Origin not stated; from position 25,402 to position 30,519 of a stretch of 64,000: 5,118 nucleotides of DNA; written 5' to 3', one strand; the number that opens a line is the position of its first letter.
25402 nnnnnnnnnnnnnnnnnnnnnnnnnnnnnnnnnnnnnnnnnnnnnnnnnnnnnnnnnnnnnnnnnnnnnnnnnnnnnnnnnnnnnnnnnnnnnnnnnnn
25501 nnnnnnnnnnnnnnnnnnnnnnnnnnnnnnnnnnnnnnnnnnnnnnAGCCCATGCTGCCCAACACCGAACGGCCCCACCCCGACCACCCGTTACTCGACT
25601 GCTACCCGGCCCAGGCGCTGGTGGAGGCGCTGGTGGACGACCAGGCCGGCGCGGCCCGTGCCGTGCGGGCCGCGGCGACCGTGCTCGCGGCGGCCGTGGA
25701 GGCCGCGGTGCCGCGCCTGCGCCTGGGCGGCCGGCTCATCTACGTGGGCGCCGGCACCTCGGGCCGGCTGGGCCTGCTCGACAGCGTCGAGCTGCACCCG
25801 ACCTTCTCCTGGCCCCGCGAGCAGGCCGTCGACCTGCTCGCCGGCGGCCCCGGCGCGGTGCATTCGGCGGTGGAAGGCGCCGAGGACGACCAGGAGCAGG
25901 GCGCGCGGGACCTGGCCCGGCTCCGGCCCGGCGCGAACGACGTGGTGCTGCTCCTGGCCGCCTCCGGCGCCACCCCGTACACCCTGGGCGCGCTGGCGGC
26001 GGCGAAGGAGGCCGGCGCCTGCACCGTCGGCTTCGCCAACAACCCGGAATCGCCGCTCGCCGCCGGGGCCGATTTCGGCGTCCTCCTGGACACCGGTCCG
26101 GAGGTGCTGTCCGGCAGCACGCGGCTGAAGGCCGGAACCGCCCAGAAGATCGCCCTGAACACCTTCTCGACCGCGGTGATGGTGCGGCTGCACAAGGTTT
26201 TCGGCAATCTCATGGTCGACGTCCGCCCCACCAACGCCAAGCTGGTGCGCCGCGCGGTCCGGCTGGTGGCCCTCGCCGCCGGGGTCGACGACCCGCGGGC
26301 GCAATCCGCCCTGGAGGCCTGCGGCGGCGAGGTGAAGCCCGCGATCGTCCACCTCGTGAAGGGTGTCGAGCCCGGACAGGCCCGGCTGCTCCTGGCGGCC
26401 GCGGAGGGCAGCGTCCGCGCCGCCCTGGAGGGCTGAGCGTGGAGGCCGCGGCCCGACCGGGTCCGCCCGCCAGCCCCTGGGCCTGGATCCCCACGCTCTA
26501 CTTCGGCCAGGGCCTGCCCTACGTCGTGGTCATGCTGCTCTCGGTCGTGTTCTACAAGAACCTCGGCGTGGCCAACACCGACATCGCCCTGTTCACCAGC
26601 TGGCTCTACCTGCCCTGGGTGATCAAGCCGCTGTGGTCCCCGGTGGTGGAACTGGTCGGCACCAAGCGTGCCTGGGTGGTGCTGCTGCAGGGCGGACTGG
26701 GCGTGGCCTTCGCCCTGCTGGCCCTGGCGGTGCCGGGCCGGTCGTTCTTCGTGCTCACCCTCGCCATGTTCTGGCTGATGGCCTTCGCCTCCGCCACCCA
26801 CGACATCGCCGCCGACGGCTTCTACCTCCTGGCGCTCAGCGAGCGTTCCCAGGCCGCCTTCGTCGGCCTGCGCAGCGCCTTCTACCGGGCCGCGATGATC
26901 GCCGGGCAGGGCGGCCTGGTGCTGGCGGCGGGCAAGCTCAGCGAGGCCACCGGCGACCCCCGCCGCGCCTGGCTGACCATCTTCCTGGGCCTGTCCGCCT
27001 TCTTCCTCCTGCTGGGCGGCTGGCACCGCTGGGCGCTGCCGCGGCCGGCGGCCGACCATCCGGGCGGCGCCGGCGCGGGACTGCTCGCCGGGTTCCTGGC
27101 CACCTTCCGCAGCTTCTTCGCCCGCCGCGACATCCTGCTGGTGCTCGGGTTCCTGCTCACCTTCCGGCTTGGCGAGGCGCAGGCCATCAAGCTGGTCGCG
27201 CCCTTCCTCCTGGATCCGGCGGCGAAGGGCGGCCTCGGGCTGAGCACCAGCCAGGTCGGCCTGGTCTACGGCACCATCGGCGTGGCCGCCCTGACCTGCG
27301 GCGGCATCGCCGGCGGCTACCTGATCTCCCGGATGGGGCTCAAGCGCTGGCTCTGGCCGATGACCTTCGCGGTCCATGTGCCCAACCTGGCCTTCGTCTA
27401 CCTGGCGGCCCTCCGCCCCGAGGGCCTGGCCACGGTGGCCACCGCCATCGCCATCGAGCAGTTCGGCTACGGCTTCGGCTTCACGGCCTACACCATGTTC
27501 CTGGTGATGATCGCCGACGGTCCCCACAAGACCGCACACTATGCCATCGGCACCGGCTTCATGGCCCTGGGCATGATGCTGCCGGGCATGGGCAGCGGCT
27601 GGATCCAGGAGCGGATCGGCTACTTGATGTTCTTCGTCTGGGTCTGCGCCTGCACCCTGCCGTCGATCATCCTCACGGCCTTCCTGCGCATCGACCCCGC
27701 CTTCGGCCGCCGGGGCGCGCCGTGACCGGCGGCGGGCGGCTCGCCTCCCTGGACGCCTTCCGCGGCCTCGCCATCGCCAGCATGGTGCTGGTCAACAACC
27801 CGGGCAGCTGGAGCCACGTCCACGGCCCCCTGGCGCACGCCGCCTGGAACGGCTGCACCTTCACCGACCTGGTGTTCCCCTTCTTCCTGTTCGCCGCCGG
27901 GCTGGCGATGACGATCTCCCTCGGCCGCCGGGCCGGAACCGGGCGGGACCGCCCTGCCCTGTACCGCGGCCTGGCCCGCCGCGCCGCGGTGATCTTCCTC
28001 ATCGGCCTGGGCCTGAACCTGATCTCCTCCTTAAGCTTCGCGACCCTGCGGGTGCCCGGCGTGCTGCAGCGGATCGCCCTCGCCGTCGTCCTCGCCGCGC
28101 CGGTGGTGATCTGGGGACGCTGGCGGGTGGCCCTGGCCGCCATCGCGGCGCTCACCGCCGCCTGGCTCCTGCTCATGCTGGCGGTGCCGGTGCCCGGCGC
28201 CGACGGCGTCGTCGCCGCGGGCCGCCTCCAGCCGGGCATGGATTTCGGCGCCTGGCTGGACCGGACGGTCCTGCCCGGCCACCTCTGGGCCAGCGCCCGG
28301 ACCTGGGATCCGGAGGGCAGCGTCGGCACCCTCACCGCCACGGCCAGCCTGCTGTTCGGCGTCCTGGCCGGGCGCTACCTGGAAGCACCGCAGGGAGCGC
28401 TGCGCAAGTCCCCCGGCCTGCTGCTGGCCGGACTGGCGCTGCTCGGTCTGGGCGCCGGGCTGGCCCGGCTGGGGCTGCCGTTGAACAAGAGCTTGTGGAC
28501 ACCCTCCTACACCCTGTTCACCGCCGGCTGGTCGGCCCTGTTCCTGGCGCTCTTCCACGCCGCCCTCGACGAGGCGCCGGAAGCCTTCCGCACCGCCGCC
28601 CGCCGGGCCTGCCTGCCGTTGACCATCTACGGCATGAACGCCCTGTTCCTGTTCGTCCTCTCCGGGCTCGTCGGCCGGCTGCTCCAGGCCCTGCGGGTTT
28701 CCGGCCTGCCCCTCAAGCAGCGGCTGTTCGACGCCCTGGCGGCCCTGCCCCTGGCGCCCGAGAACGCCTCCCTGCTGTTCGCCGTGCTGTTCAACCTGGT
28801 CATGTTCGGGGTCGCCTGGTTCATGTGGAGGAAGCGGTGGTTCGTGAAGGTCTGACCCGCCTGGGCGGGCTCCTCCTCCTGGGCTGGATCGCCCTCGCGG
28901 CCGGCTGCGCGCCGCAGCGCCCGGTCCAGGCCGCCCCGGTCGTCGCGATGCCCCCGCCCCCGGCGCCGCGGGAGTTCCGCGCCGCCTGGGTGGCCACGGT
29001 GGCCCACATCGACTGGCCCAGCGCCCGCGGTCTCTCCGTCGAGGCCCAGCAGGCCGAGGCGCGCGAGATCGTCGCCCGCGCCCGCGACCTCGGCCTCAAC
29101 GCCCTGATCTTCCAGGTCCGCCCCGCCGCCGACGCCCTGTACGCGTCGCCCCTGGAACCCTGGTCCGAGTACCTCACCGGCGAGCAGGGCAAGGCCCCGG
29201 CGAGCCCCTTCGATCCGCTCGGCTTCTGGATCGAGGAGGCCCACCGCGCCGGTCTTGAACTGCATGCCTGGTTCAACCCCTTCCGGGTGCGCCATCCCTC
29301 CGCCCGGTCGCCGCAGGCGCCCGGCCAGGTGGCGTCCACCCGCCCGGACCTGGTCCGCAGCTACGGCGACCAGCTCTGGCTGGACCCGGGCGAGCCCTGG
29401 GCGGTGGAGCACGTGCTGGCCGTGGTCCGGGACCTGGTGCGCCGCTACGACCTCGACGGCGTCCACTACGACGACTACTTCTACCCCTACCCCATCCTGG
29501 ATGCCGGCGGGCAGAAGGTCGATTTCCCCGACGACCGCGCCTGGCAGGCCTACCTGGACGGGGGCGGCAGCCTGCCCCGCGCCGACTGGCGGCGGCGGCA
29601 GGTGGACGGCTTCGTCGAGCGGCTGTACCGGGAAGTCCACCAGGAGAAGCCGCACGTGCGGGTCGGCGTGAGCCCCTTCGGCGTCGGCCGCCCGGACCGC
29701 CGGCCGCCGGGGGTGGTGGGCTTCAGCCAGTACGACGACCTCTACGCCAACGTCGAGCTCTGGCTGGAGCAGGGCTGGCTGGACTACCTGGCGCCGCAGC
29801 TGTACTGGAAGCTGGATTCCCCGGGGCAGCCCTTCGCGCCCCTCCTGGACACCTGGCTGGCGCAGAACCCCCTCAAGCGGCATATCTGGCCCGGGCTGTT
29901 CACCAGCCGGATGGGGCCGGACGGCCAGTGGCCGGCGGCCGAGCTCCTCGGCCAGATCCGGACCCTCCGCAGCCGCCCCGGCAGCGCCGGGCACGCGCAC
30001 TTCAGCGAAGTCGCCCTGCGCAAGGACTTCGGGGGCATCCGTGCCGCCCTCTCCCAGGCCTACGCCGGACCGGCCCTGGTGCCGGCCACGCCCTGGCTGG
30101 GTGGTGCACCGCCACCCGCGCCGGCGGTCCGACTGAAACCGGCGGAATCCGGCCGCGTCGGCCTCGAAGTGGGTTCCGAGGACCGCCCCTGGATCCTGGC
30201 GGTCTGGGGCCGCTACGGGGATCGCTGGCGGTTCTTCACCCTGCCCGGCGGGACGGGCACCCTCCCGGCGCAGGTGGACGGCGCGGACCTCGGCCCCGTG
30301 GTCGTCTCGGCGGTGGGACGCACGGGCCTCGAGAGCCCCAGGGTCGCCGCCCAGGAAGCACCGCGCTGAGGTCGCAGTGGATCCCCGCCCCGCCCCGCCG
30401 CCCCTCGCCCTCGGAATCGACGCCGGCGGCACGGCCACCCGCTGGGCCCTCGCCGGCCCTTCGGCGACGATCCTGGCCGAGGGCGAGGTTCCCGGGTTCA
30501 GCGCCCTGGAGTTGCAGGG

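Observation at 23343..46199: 23 kb peptidoglycan-utilisation supercluster with outer-membrane import and a largely exported stem-peptide dismantling set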

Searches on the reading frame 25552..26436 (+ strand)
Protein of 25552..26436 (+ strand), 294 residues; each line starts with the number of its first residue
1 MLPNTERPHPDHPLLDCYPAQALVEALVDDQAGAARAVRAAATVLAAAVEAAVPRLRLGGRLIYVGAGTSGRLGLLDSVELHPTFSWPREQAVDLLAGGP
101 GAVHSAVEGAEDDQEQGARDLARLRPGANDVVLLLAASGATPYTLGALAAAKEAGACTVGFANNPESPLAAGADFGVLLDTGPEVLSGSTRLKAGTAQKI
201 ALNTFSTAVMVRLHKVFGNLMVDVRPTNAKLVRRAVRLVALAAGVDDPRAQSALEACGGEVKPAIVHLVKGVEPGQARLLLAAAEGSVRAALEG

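Call 5: search_protein_families(library=pfam, proteins=[window:25552-26436:+], max_evalue=0.01)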
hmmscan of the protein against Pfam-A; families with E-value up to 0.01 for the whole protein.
window:25552-26436:+ (294 aa): 4 families
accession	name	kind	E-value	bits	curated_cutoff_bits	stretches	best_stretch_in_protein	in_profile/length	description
PF22645.1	GKRP_SIS_N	-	9.2e-15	54.8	27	1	46-150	3-111/113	Glucokinase regulatory protein N-terminal SIS domain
PF01380.27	SIS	-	6.9e-08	32.8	25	1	128-205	53-128/131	SIS domain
PF20741.3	GKRP-like_C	-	5.2e-05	24.2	27.7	1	219-254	2-37/100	C-terminal lid domain of glucokinase regulatory protein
PF13580.11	SIS_2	-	0.0016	18.9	27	0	39-161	15-136/138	SIS domain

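Call 7: search_protein_families(library=ncbifam, proteins=[window:25552-26436:+], max_evalue=0.001)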
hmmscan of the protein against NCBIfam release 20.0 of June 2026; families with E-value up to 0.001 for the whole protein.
window:25552-26436:+ (294 aa): 9 families
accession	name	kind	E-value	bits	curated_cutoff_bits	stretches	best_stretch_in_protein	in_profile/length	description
NF003915.0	PRK05441.1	subfamily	1.4e-107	359.2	168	1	4-293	7-296/300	N-acetylmuramic acid 6-phosphate etherase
NF009222.0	PRK12570.1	subfamily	3.6e-90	301.9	255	1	6-293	16-303/307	N-acetylmuramic acid 6-phosphate etherase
TIGR00274.1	TIGR00274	equivalog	3.9e-84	282.2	302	1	21-293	19-291/291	N-acetylmuramic acid 6-phosphate etherase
TIGR01135.1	glmS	equivalog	2.2e-07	29.8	418.05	1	128-212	338-420/607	glutamine--fructose-6-phosphate transaminase (isomerizing)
NF001484.0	PRK00331.1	subfamily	1.5e-06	26.9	381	1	128-211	333-414/601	isomerizing glutamine--fructose-6-phosphate transaminase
NF046059.1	NagB_SO3506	equivalog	3.3e-06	26.7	430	1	129-190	87-148/330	glucosamine-6-phosphate deaminase NagB-II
TIGR03127.2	RuMP_HxlB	equivalog_domain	5e-06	26.5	160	1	128-234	72-173/178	6-phospho-3-hexuloisomerase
NF040776.2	AlsR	equivalog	0.00041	19.4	400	1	129-188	177-236/279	transcriptional repressor AlsR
NF008458.0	PRK11337.1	equivalog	0.00047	19.2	378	1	129-184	189-243/293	MurR/RpiR family transcriptional regulator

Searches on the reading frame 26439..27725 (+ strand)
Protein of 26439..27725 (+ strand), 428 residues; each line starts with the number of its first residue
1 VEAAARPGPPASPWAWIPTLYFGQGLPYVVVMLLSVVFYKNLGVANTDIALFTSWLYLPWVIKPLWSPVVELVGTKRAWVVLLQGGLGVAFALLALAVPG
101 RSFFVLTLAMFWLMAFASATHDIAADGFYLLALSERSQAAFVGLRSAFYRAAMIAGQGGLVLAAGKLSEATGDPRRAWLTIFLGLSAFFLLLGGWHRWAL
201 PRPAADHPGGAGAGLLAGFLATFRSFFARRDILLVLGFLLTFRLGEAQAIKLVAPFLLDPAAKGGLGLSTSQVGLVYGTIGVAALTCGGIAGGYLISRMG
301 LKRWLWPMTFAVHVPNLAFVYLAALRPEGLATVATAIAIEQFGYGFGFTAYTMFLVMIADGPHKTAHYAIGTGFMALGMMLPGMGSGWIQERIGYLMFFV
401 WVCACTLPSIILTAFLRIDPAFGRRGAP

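Call 5: search_protein_families(library=pfam, proteins=[window:26439-27725:+], max_evalue=0.01)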
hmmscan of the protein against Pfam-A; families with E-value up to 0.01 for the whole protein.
window:26439-27725:+ (428 aa): 2 families
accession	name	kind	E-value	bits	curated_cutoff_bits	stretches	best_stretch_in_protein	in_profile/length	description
PF07690.21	MFS_1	-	1.2e-10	41.2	33.4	2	30-380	15-340/347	Major Facilitator Superfamily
PF03092.22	BT1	-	6.7e-08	32.1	22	1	32-169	10-149/432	BT1 family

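Call 7: search_protein_families(library=ncbifam, proteins=[window:26439-27725:+], max_evalue=0.001)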
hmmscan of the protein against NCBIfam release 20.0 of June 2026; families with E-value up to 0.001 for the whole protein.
window:26439-27725:+ (428 aa): 5 families
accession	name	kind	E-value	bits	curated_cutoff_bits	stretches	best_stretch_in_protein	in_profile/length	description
TIGR00901.2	2A0125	subfamily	1.2e-51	175.7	350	1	20-414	12-415/417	AmpG family muropeptide MFS transporter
NF008867.0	PRK11902.1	equivalog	1.3e-31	110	656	1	22-416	23-403/419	muropeptide transporter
NF008238.0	PRK11010.1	equivalog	1.8e-25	89.8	756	1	22-417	22-403/492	muropeptide MFS transporter AmpG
TIGR02718.1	sider_RhtX_FptX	subfamily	3.8e-12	45.8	356.15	1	17-412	6-386/390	RhtX/FptX family siderophore transporter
TIGR00788.1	fbt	subfamily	3.9e-06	26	216.4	1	19-170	33-184/468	folate/biopterin family MFS transporter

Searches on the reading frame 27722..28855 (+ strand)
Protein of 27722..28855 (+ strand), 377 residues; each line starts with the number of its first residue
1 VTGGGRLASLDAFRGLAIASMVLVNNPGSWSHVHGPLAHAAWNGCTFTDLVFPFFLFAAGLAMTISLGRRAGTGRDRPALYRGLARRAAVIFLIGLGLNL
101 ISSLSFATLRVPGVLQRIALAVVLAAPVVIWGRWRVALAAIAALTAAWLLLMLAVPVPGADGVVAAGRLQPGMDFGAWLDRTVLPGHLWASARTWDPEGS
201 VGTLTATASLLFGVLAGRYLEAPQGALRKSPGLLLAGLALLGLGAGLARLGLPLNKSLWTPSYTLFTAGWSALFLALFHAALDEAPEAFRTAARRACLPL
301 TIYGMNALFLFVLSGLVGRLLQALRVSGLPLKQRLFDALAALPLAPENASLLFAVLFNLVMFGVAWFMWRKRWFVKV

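Call 5: search_protein_families(library=pfam, proteins=[window:27722-28855:+], max_evalue=0.01)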
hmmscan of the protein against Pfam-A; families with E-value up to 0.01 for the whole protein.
window:27722-28855:+ (377 aa): 3 families
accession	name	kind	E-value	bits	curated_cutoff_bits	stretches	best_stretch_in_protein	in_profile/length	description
PF07786.18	HGSNAT_cat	-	3.2e-13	50.2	22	1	6-150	1-139/222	Heparan-alpha-glucosaminide N-acetyltransferase, catalytic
PF01757.29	Acyl_transf_3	-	1.5e-05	24.7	31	1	8-369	2-325/326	Acyltransferase domain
PF16401.11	DUF5009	-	2.2e-05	24.4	25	1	7-74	2-80/260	Domain of unknown function (DUF5009)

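Call 7: search_protein_families(library=ncbifam, proteins=[window:27722-28855:+], max_evalue=0.001)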
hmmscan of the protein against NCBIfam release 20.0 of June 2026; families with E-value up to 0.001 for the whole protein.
window:27722-28855:+ (377 aa): 1 family
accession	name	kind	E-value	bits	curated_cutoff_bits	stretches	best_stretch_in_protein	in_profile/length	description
NF046061.1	NagX_SO_3504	equivalog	1.8e-44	152.4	480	1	6-377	3-369/369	transmembrane glucosamine N-acetyltransferase NagX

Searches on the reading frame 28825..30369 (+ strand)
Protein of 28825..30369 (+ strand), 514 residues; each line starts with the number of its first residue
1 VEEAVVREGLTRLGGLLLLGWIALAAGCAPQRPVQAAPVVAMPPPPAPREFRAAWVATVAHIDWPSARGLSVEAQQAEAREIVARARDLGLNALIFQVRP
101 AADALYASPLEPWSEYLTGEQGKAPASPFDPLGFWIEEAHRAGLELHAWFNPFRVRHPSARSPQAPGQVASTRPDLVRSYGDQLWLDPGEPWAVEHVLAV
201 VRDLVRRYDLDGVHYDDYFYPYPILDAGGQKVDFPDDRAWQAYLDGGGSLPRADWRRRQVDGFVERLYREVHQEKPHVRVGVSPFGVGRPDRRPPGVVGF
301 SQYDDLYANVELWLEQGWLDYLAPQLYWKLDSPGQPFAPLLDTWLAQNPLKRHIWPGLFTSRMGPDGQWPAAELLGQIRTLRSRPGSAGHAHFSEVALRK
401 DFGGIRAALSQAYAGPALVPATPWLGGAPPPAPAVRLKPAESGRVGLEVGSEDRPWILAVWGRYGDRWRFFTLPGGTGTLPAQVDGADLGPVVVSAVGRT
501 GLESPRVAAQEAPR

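Call 5: search_protein_families(library=pfam, proteins=[window:28825-30369:+], max_evalue=0.01)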
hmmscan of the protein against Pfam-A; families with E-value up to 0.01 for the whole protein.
window:28825-30369:+ (514 aa): 1 family
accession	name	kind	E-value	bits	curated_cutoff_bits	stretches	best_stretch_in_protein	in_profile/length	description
PF02638.21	GHL10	-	1.6e-57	195.4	27.9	1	50-339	1-274/311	Glycosyl hydrolase-like 10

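Call 7: search_protein_families(library=ncbifam, proteins=[window:28825-30369:+], max_evalue=0.001)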
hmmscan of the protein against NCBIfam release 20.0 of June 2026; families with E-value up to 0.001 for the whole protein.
window:28825-30369:+ (514 aa): 0 families

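Call 53: search_solved_structures(query=window:28825-30369:+, max_evalue=0.01)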
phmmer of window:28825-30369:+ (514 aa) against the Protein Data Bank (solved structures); distinct sequences matched with E-value up to 0.01: 1.
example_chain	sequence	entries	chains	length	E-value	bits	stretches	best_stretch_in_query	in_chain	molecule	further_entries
5oq2_A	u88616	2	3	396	1.2e-65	225.7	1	49-399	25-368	Cwp19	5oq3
